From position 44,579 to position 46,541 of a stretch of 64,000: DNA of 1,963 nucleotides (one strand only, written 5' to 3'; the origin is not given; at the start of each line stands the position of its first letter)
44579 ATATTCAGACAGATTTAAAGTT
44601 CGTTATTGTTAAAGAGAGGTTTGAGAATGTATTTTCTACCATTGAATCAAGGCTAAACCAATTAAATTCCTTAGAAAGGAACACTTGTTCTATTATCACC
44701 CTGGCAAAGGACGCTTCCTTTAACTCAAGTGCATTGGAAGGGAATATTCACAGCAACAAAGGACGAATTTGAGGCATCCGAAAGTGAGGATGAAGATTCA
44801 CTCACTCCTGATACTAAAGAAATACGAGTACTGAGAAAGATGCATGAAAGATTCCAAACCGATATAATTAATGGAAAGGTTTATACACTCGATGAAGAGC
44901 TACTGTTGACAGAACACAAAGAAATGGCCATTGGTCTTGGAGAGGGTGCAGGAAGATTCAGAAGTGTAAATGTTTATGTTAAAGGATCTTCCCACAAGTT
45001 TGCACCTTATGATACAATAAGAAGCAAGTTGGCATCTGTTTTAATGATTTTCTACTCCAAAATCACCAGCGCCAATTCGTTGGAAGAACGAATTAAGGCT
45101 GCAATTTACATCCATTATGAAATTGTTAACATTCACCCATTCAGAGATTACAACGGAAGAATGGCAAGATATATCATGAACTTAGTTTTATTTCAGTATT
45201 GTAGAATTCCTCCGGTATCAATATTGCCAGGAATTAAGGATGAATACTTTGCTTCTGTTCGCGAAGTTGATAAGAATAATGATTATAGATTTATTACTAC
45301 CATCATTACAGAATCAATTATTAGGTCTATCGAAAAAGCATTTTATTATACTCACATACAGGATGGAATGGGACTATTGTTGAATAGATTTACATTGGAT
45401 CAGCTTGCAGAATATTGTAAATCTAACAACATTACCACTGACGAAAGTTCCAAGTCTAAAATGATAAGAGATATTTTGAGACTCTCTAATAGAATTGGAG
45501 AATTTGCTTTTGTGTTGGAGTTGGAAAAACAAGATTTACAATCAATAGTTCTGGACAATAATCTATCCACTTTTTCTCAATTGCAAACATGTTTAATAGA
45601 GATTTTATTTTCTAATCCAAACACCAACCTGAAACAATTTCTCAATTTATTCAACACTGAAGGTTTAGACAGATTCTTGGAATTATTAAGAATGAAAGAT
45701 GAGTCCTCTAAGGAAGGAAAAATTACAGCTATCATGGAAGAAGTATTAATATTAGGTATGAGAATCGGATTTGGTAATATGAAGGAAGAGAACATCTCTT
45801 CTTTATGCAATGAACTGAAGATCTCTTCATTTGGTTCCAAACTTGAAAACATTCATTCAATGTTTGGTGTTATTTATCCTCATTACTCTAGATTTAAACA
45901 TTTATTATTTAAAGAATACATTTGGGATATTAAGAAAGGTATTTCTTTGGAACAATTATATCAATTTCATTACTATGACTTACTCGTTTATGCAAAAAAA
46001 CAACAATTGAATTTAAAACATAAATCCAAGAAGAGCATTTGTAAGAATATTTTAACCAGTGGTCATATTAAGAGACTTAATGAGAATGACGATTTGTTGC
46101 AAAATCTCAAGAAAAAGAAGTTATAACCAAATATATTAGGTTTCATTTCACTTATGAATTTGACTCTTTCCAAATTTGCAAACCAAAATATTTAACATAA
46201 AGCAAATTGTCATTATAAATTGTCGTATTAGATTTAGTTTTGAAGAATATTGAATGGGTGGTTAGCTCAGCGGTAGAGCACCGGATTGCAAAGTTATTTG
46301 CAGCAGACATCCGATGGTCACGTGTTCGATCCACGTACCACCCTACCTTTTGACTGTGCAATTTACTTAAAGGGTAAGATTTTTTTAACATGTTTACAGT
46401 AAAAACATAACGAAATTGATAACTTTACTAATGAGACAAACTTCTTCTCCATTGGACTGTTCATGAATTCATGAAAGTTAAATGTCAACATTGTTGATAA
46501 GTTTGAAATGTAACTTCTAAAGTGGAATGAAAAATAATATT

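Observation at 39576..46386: Inverted pair of identical intron-containing tRNA-Cys genes that share a ~40-nt upstream block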

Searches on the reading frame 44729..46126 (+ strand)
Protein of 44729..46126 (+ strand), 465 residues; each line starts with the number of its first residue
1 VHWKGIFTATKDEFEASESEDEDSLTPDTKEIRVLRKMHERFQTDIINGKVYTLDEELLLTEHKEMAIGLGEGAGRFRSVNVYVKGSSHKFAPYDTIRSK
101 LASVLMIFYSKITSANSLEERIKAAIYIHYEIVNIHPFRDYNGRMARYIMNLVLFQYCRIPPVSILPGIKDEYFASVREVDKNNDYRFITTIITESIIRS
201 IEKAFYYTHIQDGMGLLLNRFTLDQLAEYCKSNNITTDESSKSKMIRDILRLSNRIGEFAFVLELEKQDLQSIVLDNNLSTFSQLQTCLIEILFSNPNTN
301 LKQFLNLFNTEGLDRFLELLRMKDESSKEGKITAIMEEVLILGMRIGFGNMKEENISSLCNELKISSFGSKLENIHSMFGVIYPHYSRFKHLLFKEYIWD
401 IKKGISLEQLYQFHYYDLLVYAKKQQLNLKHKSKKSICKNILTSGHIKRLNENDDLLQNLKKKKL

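Call 9: search_protein_families(library=pfam, proteins=[window:44729-46126:+])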
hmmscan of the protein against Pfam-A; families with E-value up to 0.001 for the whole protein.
window:44729-46126:+ (465 aa): 1 family
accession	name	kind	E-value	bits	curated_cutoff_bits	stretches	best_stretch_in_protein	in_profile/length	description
PF02661.23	Fic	-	1.1e-13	52.2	24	1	54-154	2-93/93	Fic/DOC family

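Call 29: find_homologous_proteins(query=window:44729-46126:+, max_evalue=1e-10)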
Query window:44729-46126:+ (465 aa): 1 proteins with E <= 1e-10 among 8000 candidates.
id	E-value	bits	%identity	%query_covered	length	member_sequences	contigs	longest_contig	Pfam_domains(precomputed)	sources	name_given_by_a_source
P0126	7.2e-279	943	100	92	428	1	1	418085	PF02661.24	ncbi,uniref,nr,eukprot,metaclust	ncbi:predicted protein [Naegleria gruberi]|uniref:Predicted protein n=1 Tax=Naegleria gruberi TaxID=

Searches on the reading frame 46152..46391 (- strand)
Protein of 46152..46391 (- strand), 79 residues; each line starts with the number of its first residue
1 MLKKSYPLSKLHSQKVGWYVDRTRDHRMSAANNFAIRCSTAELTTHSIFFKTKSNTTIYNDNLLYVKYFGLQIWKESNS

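Call 47: find_encoding_contigs(protein=window:46152-46391:-, flank=5000, max_places=10)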
Protein window:46152-46391:- (79 aa): no gene with exactly this product is on record in the collection.

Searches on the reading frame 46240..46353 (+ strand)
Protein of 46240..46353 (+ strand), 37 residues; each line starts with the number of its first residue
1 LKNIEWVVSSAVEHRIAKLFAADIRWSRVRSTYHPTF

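Call 39: find_encoding_contigs(protein=window:46240-46353:+, flank=3000, max_places=10)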
Protein window:46240-46353:+ (37 aa): no gene with exactly this product is on record in the collection.
